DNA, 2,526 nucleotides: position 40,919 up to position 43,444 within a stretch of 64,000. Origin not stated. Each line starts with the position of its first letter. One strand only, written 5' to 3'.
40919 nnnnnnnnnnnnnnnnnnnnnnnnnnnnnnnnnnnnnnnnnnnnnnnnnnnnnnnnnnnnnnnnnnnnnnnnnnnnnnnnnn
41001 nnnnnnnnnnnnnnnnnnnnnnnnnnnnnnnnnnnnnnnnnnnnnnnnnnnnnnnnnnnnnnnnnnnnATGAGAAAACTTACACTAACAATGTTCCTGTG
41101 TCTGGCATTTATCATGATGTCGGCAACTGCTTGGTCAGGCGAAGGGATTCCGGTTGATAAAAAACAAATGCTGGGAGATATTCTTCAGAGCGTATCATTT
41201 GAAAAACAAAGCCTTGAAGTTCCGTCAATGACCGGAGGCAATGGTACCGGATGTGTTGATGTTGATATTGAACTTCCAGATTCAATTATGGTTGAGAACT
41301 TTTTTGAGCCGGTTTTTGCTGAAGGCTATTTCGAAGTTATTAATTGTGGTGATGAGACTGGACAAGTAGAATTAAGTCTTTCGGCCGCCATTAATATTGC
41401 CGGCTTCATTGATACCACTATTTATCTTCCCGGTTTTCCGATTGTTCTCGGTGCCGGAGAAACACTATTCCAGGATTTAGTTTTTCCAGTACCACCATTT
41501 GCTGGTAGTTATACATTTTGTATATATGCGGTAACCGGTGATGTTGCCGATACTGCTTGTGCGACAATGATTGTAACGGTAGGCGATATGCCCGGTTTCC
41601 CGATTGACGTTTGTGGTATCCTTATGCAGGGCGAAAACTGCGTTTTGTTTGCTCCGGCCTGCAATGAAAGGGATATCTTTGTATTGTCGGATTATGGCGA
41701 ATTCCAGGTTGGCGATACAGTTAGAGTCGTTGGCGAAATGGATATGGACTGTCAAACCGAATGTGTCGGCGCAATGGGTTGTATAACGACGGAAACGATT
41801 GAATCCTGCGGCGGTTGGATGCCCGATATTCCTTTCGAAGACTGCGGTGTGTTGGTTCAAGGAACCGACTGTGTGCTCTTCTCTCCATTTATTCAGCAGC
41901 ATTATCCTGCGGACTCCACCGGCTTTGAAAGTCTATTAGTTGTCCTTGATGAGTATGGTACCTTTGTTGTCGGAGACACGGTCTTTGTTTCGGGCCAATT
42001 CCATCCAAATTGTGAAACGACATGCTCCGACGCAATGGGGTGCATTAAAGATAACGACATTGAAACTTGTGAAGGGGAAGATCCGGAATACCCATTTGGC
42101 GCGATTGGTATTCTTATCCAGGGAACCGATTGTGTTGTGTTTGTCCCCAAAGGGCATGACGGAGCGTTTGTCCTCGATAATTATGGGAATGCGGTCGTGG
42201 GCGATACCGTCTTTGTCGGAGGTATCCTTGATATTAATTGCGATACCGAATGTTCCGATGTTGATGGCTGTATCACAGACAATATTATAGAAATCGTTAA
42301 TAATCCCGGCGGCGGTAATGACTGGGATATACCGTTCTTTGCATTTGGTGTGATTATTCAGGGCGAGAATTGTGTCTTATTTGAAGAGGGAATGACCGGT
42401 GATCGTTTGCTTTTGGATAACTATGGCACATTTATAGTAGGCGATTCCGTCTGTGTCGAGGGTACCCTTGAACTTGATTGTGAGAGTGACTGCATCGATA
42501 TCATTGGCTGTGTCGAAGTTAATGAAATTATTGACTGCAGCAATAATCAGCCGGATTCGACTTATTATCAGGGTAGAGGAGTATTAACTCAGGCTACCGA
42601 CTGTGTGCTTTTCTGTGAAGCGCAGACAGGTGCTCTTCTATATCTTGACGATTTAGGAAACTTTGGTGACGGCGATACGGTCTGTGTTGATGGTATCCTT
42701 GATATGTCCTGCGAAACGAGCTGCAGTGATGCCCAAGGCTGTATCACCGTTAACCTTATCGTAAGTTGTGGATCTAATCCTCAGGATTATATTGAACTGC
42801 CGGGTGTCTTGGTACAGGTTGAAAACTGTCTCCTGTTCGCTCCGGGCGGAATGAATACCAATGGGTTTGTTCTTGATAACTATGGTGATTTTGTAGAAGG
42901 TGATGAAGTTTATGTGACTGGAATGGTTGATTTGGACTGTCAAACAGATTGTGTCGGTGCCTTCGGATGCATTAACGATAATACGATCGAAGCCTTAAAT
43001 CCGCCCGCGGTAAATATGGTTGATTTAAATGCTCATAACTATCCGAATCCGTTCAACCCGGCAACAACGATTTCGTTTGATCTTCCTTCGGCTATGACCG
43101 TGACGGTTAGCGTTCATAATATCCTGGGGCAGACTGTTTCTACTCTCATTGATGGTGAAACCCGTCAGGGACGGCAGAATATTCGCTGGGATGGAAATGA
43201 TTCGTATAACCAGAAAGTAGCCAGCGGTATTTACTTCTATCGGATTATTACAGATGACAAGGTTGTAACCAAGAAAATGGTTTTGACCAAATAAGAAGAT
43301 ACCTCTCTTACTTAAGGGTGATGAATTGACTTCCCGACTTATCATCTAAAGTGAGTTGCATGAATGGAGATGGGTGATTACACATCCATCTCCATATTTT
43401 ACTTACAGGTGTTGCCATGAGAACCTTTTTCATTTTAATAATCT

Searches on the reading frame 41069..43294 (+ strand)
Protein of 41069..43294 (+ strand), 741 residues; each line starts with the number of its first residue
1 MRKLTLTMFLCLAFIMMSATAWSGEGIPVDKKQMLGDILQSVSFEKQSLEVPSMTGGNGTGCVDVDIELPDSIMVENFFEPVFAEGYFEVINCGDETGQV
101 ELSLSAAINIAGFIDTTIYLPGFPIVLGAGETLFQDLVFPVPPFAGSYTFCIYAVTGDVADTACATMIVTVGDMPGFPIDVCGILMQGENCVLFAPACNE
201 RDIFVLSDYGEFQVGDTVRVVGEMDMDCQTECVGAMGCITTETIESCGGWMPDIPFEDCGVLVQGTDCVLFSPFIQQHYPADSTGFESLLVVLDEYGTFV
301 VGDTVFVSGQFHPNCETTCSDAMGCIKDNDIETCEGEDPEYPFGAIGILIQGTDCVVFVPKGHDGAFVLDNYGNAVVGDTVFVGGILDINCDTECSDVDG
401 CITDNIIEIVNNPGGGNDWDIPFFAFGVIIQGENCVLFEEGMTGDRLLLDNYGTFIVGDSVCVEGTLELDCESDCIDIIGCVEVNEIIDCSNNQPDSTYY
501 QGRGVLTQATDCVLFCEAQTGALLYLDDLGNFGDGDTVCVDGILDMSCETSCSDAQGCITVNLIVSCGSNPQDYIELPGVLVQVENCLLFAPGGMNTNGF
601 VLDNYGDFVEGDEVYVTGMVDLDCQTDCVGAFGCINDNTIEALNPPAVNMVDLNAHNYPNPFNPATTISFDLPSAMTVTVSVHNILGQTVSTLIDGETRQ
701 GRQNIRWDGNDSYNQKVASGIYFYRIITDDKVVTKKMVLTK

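Call 15: search_protein_families(library=pfam, proteins=[window:41069-43294:+], max_evalue=0.001)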
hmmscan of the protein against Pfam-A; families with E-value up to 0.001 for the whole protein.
window:41069-43294:+ (741 aa): 2 families
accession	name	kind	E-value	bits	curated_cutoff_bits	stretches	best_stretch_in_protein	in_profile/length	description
PF13860.13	FlgD_ig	-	1.9e-08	34.6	27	1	667-724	11-71/79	FlgD Ig-like domain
PF18962.6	Por_Secre_tail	-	2.5e-08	34.5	27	1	658-738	2-74/75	Secretion system C-terminal sorting domain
